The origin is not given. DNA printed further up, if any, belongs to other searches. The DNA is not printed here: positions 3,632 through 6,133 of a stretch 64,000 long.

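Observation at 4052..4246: RNF10 orthologue has lost exactly the four ligands of RING zinc site I and kept all four of site II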

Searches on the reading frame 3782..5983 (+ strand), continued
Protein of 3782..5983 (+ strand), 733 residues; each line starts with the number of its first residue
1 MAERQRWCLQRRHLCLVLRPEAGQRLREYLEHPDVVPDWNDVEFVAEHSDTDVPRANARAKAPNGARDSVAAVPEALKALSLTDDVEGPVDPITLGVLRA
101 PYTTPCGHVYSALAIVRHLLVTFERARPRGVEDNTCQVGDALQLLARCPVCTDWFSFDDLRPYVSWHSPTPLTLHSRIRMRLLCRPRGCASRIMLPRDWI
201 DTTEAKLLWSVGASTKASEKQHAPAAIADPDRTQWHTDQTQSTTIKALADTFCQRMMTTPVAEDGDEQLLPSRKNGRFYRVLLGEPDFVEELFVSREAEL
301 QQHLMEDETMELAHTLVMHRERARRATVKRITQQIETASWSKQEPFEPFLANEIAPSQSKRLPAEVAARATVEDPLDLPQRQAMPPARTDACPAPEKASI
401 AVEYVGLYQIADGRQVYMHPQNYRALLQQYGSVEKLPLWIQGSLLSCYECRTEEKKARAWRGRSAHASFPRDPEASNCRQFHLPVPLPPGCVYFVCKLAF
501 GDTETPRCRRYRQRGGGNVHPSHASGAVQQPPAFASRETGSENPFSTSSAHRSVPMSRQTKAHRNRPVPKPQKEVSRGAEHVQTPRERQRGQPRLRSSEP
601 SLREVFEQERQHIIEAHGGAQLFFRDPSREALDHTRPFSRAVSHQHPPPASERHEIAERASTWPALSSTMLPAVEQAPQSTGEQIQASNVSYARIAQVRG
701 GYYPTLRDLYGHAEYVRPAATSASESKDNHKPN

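Call 48: search_solved_structures(query=A2, max_evalue=0.1, show_alignments=2)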
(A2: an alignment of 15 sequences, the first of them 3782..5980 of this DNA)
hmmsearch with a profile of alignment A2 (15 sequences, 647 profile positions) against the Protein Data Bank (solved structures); distinct sequences matched with E-value up to 0.1: 60.
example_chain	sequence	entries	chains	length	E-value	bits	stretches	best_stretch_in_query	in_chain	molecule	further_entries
8grq_K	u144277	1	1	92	8.3e-10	41.7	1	95-172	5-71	Breast cancer type 1 susceptibility protein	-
1jm7_A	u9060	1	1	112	1.1e-09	41.3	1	95-171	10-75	BREAST CANCER TYPE 1 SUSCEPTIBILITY PROTEIN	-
7lyb_M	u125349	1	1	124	1.5e-09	40.9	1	95-171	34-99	Isoform 7 of Breast cancer type 1 susceptibility protein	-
7jzv_A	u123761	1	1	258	7.4e-09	38.5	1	95-171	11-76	BRCA1,Ubiquitin-conjugating enzyme E2 D3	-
5olm_A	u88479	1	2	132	2.5e-07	33.5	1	103-172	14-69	E3 ubiquitin-protein ligase TRIM21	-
7bbd_B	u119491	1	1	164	2.6e-07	33.5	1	103-172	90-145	Polyubiquitin-B,E3 ubiquitin-protein ligase TRIM21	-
7l3l_B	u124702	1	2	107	5.4e-07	32.4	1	106-170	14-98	TNF receptor-associated factor 6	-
2eci_A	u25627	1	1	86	8.1e-07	31.8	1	106-142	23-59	TNF receptor-associated factor 6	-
2ysl_A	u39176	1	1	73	1e-06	31.5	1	106-170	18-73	Tripartite motif-containing protein 31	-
2jmd_A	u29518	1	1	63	1.1e-06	31.4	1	109-143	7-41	TNF receptor-associated factor 6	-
3hct_A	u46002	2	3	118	1.3e-06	31.1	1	106-174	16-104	TNF receptor-associated factor 6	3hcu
6s53_B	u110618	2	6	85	2.1e-06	30.5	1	103-172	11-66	E3 ubiquitin-protein ligase TRIM21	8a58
6fga_A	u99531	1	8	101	2.4e-06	30.2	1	103-172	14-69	E3 ubiquitin-protein ligase TRIM21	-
7t92_C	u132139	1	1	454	3e-06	30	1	103-139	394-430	Peroxin-10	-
3hcs_A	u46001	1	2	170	5.6e-06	29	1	107-171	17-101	TNF receptor-associated factor 6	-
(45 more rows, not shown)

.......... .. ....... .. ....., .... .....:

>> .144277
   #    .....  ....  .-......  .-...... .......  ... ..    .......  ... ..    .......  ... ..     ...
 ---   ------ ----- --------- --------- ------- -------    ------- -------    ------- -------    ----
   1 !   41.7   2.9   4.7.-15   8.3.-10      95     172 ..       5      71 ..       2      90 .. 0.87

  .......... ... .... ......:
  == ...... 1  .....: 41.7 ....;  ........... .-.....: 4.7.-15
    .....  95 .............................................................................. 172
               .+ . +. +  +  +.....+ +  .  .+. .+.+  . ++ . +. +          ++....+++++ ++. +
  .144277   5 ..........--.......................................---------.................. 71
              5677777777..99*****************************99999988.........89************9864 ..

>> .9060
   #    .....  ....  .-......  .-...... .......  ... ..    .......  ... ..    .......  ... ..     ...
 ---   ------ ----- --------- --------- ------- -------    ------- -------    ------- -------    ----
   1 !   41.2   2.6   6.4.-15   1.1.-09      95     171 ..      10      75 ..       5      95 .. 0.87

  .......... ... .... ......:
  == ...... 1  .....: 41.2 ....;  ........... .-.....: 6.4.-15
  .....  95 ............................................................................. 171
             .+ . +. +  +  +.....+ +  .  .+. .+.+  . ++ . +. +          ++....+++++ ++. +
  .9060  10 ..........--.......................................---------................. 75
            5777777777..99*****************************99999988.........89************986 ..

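Call 70: search_protein_families(library=pfam, proteins=[P0005, P0006, P0010, P0013, P0014, P0033, P0080, P0029], max_evalue=0.01)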
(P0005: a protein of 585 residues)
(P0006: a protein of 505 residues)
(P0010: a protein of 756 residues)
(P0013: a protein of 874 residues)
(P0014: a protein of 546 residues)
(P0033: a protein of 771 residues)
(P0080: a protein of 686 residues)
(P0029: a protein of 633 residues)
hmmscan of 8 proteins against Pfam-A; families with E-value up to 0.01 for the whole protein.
P0005 (585 aa): 6 families
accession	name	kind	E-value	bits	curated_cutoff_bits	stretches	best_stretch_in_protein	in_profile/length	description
PF13445.12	zf-RING_UBOX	-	7.7e-08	32.6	25.2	1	97-123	1-26/39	RING-type zinc-finger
PF00097.31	zf-C3HC4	-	1.1e-07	32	21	1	97-156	1-40/40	Zinc finger, C3HC4 type (RING finger)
PF13923.12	zf-C3HC4_2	-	1.2e-05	25.5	27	1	96-124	1-30/40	Zinc finger, C3HC4 type (RING finger)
PF13920.12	zf-C3HC4_3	-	0.0021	18.3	27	1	96-124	4-33/49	Zinc finger, C3HC4 type (RING finger)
PF15227.12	zf-C3HC4_4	-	0.0028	18.2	30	1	97-125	1-29/42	zinc finger of C3HC4-type, RING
PF24921.1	RING_XB3-XBAT31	-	0.0076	16.7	50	0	97-156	2-51/57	E3 ubiquitin-protein ligase XB3/XBAT31 RING finger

P0006 (505 aa): 8 families
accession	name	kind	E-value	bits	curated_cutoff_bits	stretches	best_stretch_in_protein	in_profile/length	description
PF00097.31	zf-C3HC4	-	1.9e-08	34.4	21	1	97-138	1-40/40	Zinc finger, C3HC4 type (RING finger)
PF13639.12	zf-RING_2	-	1.2e-07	32.4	27.3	1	96-138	2-43/44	Ring finger domain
PF13923.12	zf-C3HC4_2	-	1.2e-07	31.8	27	1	97-138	2-40/40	Zinc finger, C3HC4 type (RING finger)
PF13445.12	zf-RING_UBOX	-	2.7e-06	27.7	25.2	1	97-136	1-39/39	RING-type zinc-finger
PF13920.12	zf-C3HC4_3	-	3.9e-05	23.8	27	1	94-141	2-45/49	Zinc finger, C3HC4 type (RING finger)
PF14634.12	zf-RING_5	-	7.9e-05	23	27.9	1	97-138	2-41/43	zinc-RING finger domain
PF24921.1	RING_XB3-XBAT31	-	0.00026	21.4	50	1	96-138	1-51/57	E3 ubiquitin-protein ligase XB3/XBAT31 RING finger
PF15227.12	zf-C3HC4_4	-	0.0015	19.1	30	1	97-138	1-42/42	zinc finger of C3HC4-type, RING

P0010 (756 aa): 7 families
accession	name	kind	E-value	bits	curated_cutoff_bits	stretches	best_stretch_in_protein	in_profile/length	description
PF00097.31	zf-C3HC4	-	1.2e-06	28.7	21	1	191-229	1-40/40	Zinc finger, C3HC4 type (RING finger)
PF13639.12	zf-RING_2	-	1.1e-05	26.1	27.3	1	190-229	2-43/44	Ring finger domain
PF13923.12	zf-C3HC4_2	-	1.5e-05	25.1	27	1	191-229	2-40/40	Zinc finger, C3HC4 type (RING finger)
PF13920.12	zf-C3HC4_3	-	1.8e-05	24.8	27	1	188-234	2-47/49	Zinc finger, C3HC4 type (RING finger)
PF14634.12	zf-RING_5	-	0.00021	21.6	27.9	1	191-231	2-43/43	zinc-RING finger domain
PF13445.12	zf-RING_UBOX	-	0.00027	21.3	25.2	1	191-227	1-39/39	RING-type zinc-finger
PF14447.12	Prok-RING_4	-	0.0019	18.5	27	1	191-236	1-43/46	Prokaryotic RING finger family 4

P0013 (874 aa): 6 families
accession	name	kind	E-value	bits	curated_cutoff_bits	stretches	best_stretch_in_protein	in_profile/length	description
PF00097.31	zf-C3HC4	-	7.3e-06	26.2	21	1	274-330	1-40/40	Zinc finger, C3HC4 type (RING finger)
PF13923.12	zf-C3HC4_2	-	3.3e-05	24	27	1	273-304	1-32/40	Zinc finger, C3HC4 type (RING finger)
PF13445.12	zf-RING_UBOX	-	0.00013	22.3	25.2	1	274-302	1-26/39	RING-type zinc-finger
PF14634.12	zf-RING_5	-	0.00096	19.5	27.9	1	273-330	1-41/43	zinc-RING finger domain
PF24921.1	RING_XB3-XBAT31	-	0.0017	18.8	50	1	274-330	2-51/57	E3 ubiquitin-protein ligase XB3/XBAT31 RING finger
PF13639.12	zf-RING_2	-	0.0079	16.9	27.3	0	273-330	2-43/44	Ring finger domain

P0014 (546 aa): 6 families
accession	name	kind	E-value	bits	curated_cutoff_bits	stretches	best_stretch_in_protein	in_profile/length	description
PF13445.12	zf-RING_UBOX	-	2.5e-06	27.8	25.2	1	105-147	1-39/39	RING-type zinc-finger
PF00097.31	zf-C3HC4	-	3.5e-05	24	21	1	105-149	1-40/40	Zinc finger, C3HC4 type (RING finger)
PF13639.12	zf-RING_2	-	0.00017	22.2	27.3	1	105-149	3-43/44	Ring finger domain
PF14634.12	zf-RING_5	-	0.0004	20.7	27.9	1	105-149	2-41/43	zinc-RING finger domain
PF13923.12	zf-C3HC4_2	-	0.00051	20.2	27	1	105-149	2-40/40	Zinc finger, C3HC4 type (RING finger)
PF15227.12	zf-C3HC4_4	-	0.0023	18.5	30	1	105-149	1-42/42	zinc finger of C3HC4-type, RING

P0033 (771 aa): 7 families
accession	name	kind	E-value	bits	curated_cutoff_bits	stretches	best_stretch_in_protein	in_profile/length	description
PF00097.31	zf-C3HC4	-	1.9e-06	28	21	1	189-230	1-40/40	Zinc finger, C3HC4 type (RING finger)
PF13639.12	zf-RING_2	-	1.7e-05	25.4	27.3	1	188-230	2-43/44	Ring finger domain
PF14634.12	zf-RING_5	-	4.4e-05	23.8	27.9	1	189-230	2-41/43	zinc-RING finger domain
PF13445.12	zf-RING_UBOX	-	9.2e-05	22.8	25.2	1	189-228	1-39/39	RING-type zinc-finger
PF13920.12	zf-C3HC4_3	-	0.00039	20.6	27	1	188-234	4-46/49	Zinc finger, C3HC4 type (RING finger)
PF13923.12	zf-C3HC4_2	-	0.0004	20.6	27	1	189-230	2-40/40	Zinc finger, C3HC4 type (RING finger)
PF24921.1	RING_XB3-XBAT31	-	0.0071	16.8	50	0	189-235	2-56/57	E3 ubiquitin-protein ligase XB3/XBAT31 RING finger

P0080 (686 aa): 7 families
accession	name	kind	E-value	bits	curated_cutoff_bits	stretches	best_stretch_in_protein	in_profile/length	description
PF00097.31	zf-C3HC4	-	1.3e-07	31.8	21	1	90-131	1-40/40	Zinc finger, C3HC4 type (RING finger)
PF13445.12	zf-RING_UBOX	-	4.3e-07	30.3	25.2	1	90-129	1-39/39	RING-type zinc-finger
PF13639.12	zf-RING_2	-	6.1e-06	26.9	27.3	1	89-131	2-43/44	Ring finger domain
PF14634.12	zf-RING_5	-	1.1e-05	25.7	27.9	1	90-131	2-41/43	zinc-RING finger domain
PF13920.12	zf-C3HC4_3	-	1.1e-05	25.6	27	1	89-137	4-48/49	Zinc finger, C3HC4 type (RING finger)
PF13923.12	zf-C3HC4_2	-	1.1e-05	25.6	27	1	90-131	2-40/40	Zinc finger, C3HC4 type (RING finger)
PF24921.1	RING_XB3-XBAT31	-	0.00087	19.7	50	1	90-136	2-56/57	E3 ubiquitin-protein ligase XB3/XBAT31 RING finger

P0029 (633 aa): 10 families
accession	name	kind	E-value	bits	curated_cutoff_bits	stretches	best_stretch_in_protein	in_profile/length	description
PF13923.12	zf-C3HC4_2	-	2.7e-09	37.1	27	1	111-153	1-40/40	Zinc finger, C3HC4 type (RING finger)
PF00097.31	zf-C3HC4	-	5.2e-09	36.3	21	1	112-153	1-40/40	Zinc finger, C3HC4 type (RING finger)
PF13445.12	zf-RING_UBOX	-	1.4e-08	35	25.2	1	112-151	1-39/39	RING-type zinc-finger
PF15227.12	zf-C3HC4_4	-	2.2e-06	28.1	30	1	112-153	1-42/42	zinc finger of C3HC4-type, RING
PF13639.12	zf-RING_2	-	6e-06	26.9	27.3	1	111-153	2-43/44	Ring finger domain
PF17741.6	DUF5578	-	1.2e-05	25.3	25.7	1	555-633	24-102/268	Family of unknown function (DUF5578)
PF14634.12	zf-RING_5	-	1.4e-05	25.4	27.9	1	111-153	1-41/43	zinc-RING finger domain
PF24921.1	RING_XB3-XBAT31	-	2.5e-05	24.7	50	1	112-153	2-51/57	E3 ubiquitin-protein ligase XB3/XBAT31 RING finger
PF13920.12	zf-C3HC4_3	-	0.00013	22.1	27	1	109-158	2-47/49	Zinc finger, C3HC4 type (RING finger)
PF11789.14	zf-Nse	-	0.00092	19.4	27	1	108-153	10-56/57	Zinc-finger of the MIZ type in Nse subunit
